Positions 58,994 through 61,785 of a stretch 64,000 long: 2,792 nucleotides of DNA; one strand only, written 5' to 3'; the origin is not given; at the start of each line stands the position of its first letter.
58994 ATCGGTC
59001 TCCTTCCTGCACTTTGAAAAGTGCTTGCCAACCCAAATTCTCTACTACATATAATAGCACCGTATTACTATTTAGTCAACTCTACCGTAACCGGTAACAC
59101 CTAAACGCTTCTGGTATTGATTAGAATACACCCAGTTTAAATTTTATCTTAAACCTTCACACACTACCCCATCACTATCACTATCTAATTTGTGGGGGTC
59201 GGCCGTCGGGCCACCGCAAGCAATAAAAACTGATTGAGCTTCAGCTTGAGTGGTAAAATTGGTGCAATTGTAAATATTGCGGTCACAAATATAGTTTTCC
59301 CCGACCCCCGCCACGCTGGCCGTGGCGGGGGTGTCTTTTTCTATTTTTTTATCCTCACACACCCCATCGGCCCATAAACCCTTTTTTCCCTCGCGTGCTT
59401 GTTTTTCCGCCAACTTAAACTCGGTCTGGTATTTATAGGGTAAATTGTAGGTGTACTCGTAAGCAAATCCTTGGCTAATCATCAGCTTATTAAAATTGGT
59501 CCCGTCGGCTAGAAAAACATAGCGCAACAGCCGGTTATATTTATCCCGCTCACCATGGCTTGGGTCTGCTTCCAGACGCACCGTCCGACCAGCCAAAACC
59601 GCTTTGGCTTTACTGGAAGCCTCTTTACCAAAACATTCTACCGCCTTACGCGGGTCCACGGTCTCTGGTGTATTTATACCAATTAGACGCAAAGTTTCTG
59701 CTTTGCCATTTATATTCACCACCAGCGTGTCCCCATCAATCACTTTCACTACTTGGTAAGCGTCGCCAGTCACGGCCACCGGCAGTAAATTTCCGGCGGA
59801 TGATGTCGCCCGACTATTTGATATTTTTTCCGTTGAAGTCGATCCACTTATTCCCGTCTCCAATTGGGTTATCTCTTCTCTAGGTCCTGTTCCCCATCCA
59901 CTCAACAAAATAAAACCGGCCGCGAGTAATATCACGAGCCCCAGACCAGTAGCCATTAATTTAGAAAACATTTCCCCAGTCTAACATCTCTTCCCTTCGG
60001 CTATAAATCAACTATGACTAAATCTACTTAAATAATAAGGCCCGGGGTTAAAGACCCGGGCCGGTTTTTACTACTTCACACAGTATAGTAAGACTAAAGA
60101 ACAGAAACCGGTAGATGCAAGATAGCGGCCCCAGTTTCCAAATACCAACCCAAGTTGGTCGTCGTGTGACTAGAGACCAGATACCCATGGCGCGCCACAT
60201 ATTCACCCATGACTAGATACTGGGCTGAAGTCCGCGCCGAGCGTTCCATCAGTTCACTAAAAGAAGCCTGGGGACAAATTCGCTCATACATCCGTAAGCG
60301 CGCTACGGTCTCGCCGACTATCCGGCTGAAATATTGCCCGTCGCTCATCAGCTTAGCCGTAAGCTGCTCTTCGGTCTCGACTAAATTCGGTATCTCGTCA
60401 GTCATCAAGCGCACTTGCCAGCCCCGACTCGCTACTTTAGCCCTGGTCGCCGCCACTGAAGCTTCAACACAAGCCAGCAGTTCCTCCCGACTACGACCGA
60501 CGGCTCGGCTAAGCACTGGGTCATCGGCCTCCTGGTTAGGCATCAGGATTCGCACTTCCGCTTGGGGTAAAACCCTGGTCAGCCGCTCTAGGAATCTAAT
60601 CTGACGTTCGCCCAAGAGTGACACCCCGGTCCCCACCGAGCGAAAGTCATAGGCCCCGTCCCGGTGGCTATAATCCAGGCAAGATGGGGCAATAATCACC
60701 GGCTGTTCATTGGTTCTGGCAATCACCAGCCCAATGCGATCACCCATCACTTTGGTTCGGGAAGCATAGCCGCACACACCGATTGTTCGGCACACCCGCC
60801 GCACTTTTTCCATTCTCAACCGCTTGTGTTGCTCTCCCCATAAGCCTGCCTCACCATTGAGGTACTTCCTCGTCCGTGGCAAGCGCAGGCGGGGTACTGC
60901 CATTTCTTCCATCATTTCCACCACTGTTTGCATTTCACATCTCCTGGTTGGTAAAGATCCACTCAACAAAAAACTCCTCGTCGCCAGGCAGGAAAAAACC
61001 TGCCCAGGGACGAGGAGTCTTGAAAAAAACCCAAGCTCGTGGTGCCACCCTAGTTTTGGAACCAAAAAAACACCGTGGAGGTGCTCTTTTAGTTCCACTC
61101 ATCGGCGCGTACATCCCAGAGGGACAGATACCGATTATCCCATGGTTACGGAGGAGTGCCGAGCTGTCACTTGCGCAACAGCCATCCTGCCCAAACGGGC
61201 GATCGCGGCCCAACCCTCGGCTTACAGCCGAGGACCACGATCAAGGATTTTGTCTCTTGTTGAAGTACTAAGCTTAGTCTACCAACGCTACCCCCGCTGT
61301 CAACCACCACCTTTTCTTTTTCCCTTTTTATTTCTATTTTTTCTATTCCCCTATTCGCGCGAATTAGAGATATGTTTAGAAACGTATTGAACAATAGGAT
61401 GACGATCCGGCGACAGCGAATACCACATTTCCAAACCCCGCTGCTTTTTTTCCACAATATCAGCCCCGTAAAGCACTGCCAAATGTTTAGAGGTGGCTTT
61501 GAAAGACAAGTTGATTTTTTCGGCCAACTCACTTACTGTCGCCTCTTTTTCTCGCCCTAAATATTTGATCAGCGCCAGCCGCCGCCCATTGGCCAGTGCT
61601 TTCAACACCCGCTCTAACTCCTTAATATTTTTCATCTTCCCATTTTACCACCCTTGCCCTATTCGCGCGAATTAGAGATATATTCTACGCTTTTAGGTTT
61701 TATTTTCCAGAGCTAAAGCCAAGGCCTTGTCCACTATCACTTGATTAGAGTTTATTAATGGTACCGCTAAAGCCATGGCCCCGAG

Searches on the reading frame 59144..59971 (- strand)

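Call 10: search_protein_families(library=pfam, proteins=[window:59144-59971:-], max_evalue=0.01)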
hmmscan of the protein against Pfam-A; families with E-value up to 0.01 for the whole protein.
window:59144-59971:- (275 aa): 2 families
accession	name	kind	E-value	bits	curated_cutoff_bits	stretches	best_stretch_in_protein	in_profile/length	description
PF00565.23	SNase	-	6e-24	85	21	1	93-202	1-107/107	Staphylococcal nuclease homologue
PF05901.16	Excalibur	-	6.2e-05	23.7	22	1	234-272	2-36/36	Excalibur calcium-binding domain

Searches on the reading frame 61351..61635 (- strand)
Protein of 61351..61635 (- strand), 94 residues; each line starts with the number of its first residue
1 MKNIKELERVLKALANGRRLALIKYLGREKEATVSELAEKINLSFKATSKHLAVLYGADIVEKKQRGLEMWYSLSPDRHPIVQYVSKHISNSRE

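Call 10: search_protein_families(library=pfam, proteins=[window:61351-61635:-], max_evalue=0.01)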
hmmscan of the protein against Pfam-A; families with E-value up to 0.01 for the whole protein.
window:61351-61635:- (94 aa): 11 families
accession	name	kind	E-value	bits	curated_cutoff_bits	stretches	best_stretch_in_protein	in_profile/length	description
PF01022.26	HTH_5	-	9.6e-10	38.6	22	1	18-63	3-47/47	Bacterial regulatory protein, arsR family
PF12840.13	HTH_20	-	9.2e-08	32.4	27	1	14-62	1-49/51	Helix-turn-helix domain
PF25212.1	HVO_A0114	-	1.6e-06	28.3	27.6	1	8-67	14-72/84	HVO_A0114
PF24035.1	DUF7344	-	0.00022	22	27.8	1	12-42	2-31/76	Domain of unknown function (DUF7344)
PF13412.12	HTH_24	-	0.00028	20.8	21.9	1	18-55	4-41/48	Winged helix-turn-helix DNA-binding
PF08100.18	Dimerisation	-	0.00058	20.1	25.6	1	11-76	19-85/93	O-methyltransferase dimerisation domain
PF01047.28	MarR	-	0.00082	19.6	24.6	1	24-65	10-51/59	MarR family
PF13601.12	HTH_34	-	0.0015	19.1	27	1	19-62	2-45/80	Winged helix DNA-binding domain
PF12802.13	MarR_2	-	0.0048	17.5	27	1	20-64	8-53/61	MarR family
PF24033.1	DUF7342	-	0.0056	17.1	31.6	1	31-79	17-65/150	Family of unknown function (DUF7342)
PF14947.12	HTH_45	-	0.0064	16.9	25.5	0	29-65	17-53/77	Winged helix-turn-helix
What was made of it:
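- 61351..61635 (-): 94-aa ArsR/SmtB-family winged-helix regulator, the proposed binder. It has no Cys. Pfam HTH_5 E=9.6e-10 (call 10).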

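Call 35: search_solved_structures(query=window:61354-61635:-, max_evalue=0.01)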
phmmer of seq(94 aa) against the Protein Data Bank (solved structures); distinct sequences matched with E-value up to 0.01: 27.
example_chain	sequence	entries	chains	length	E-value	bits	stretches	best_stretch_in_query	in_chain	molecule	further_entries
9t6t_A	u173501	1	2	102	2.2e-06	31.4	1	2-76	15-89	Lmo1102 protein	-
9t6r_A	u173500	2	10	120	3.3e-06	30.8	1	2-76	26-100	Lmo1102 protein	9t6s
3jth_A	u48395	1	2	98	3.6e-06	30.7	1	9-77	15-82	Transcription activator HlyU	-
5znx_A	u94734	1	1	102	3.9e-06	30.6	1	9-77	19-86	Transcriptional activator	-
4k2e_A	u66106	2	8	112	6e-06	30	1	5-77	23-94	Transcriptional activator HlyU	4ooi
4omy_A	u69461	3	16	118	1e-05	29.3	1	10-78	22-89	NolR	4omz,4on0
4ggg_A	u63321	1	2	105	1.1e-05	29.2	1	5-79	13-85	Repressor protein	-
2kko_A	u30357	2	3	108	1.4e-05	28.8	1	6-76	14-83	POSSIBLE TRANSCRIPTIONAL REGULATORY PROTEIN (POSSIBLY ARSR-FAMILY) | Possible transcriptional regulatory arsR-family protein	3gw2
13ct_A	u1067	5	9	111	1.9e-05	28.4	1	8-85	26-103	Transcriptional regulator, ArsR family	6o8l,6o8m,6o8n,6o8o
6o8k_A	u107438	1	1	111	1.9e-05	28.4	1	8-85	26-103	Transcriptional regulator, ArsR family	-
2zkz_A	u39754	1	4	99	2.7e-05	27.9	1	8-77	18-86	Transcriptional repressor pagR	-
1r1u_A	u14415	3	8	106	6e-05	26.8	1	5-79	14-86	repressor protein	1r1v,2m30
2kjb_A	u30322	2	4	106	6e-05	26.8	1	5-79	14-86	CzrA protein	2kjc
6cdb_A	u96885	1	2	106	8.3e-05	26.4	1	5-79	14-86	ArsR family transcriptional regulator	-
6cda_A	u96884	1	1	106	9.3e-05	26.2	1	5-79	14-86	ArsR family transcriptional regulator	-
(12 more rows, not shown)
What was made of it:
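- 61351..61635 (-): PDB relatives include HlyU, NolR, CzrA and SmtB (call 35).
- On ArsR/SmtB transcription factors (the adjacent protein): PDB homologues include HlyU, NolR, CzrA and SmtB at E=2e-6 to 6e-4 (call 35).
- Closest known: Non-metal ArsR-family members. Same: These are the best sequence matches among solved structures, at E of about 1e-6 to 1e-5 (call 35).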

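Call 36: search_protein_families(library=ncbifam, proteins=[window:61351-61635:-], max_evalue=0.01)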
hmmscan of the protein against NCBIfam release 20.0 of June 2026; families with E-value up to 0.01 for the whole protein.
window:61351-61635:- (94 aa): 14 families
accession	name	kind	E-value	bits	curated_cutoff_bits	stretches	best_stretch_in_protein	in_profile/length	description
NF033788.1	HTH_metalloreg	subfamily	1.2e-19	69.9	55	1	8-78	2-72/77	metalloregulator ArsR/SmtB family transcription factor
NF033789.1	repress_SdpR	subfamily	1.4e-10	40.9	100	1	10-75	1-65/79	autorepressor SdpR family transcription factor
NF040642.1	sulf_sens_BigR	equivalog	6.8e-10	38.9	155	1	3-78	6-80/95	sulfite-sensing transcriptional repressor BigR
NF041413.1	ArsR_Rv2640c_fam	equivalog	5.2e-09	36.5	155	1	10-78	35-105/118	Rv2640c family ArsR-like transcriptional regulator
NF007528.0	PRK10141.1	subfamily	2.3e-07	30.7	97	1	9-77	8-76/117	metalloregulator ArsR/SmtB family transcription factor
NF052532.1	TransRegPagRBaca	equivalog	6.2e-07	29.4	170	1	4-75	14-84/99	transcriptional repressor PagR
NF045707.1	Dbac_1936_reg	equivalog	8.7e-07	28.9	115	1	3-78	3-77/99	ArsR/SmtB-type metalloregulator TsoR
NF047906.1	CdPbTransRegCmtR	equivalog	5.7e-06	26.2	150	1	5-75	9-78/104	Cd(II)/Pb(II)-sensing metalloregulatory transcriptional regulator CmtR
TIGR01884.1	cas_HTH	subfamily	0.00015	21.2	60.2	1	7-68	132-194/202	CRISPR-associated CARF protein Csa3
TIGR02944.1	suf_reg_Xantho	equivalog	0.0028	18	110.65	1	28-79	20-72/130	SUF system Fe-S cluster assembly regulator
TIGR02702.1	SufR_cyano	equivalog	0.0036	17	178.8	1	22-65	6-49/208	iron-sulfur cluster biosynthesis transcriptional regulator SufR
NF047699.2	sulf_reg_SurR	exception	0.004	16.9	250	1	1-48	149-194/221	sulfur metabolism transcriptional regulator SurR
NF053602.1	Phr_regulator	exception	0.0052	16.4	320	1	6-64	1-58/191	heat shock transcription regulator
NF053610.1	Sso10a_fam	subfamily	0.0054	16.7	60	1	30-66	16-52/64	Sso10a family chromatin protein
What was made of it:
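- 61351..61635 (-): NCBIfam NF033788 scores 69.9 bits against a cutoff of 55 (call 36).
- Closest known: ArsR/SmtB-family repressors with dyad operators in their own promoter. Same: It has the same protein family, by Pfam, NCBIfam and PDB homology (calls 10, 35, 36).
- Protein: it passes the NCBIfam ArsR/SmtB cutoff (call 36) and the Pfam HTH_5 cutoff (call 10).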

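Call 48: find_related_loci(query=A3, collection=metagenome_contigs, flank=3000)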
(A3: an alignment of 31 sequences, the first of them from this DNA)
Query A3 (94 aa) in metagenome_contigs; peptide patterns used: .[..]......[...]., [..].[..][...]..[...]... (x = any residue, [..] = any of these).
600 stretches matched a pattern (row limit reached: there are more); 514 encode a relative of the query (tblastn E <= 1e-3); the best 80 are kept; 80 distinct loci.
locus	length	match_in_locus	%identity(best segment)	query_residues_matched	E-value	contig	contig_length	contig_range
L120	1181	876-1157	100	1-94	5e-63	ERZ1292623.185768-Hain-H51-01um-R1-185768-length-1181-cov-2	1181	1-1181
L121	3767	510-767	69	1-86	2e-36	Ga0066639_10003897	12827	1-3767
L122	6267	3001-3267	66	2-94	4e-36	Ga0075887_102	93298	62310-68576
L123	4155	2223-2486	67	3-94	2e-35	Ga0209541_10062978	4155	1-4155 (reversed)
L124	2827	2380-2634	65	1-86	6e-35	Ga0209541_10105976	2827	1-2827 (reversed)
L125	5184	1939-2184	68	5-86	2e-34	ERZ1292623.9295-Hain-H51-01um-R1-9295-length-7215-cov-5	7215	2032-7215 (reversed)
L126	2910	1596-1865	62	1-94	5e-33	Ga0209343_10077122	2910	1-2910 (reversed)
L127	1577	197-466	62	1-94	3e-33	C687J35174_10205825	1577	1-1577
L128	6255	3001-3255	62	1-85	1e-32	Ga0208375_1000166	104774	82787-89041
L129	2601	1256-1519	65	3-94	7e-33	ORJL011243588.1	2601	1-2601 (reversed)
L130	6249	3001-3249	61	4-86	5e-32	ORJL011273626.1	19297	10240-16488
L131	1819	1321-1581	59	1-91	6e-32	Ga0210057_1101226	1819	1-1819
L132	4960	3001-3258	58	1-86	8e-32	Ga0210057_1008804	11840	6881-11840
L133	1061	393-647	64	6-94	3e-32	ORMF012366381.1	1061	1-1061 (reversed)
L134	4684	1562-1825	57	2-89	2e-31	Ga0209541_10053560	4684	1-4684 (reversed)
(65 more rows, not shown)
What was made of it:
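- Protein-selected sample: the metagenome scan gave 514 of 600 row-limited stretches encoding relatives, of which 80 were kept (call 48).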

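Call 81: predict_structure(protein=window:61351-61635:-)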
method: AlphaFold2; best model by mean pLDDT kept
length: 94 residues; sequences in the alignment: 1
mean_pLDDT: 64.5   pTM: 0.41
mean pLDDT of the five models: 64.5, 49.7, 49.5, 48.8, 43.8
residues with pLDDT >= 90: 0; 70-90: 18; 50-70: 71; < 50: 5
segments of 3 or more residues with pLDDT < 50: 91-94
pLDDT, mean of each block of 10 residues (from residue 1): 56 60 58 67 68 71 72 68 66 48
secondary structure, 60 per line:
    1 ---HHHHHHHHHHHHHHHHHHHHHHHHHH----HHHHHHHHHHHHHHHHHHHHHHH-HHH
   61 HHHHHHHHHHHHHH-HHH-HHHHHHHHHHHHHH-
elements in order: H4-29 H34-56 H58-74 H80-93
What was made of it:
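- On ArsR/SmtB transcription factors (the adjacent protein): The single-sequence AlphaFold model had low confidence (pLDDT 64.5; call 81).
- Tried and rejected: I did not use it and ran no fold search (call 81).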
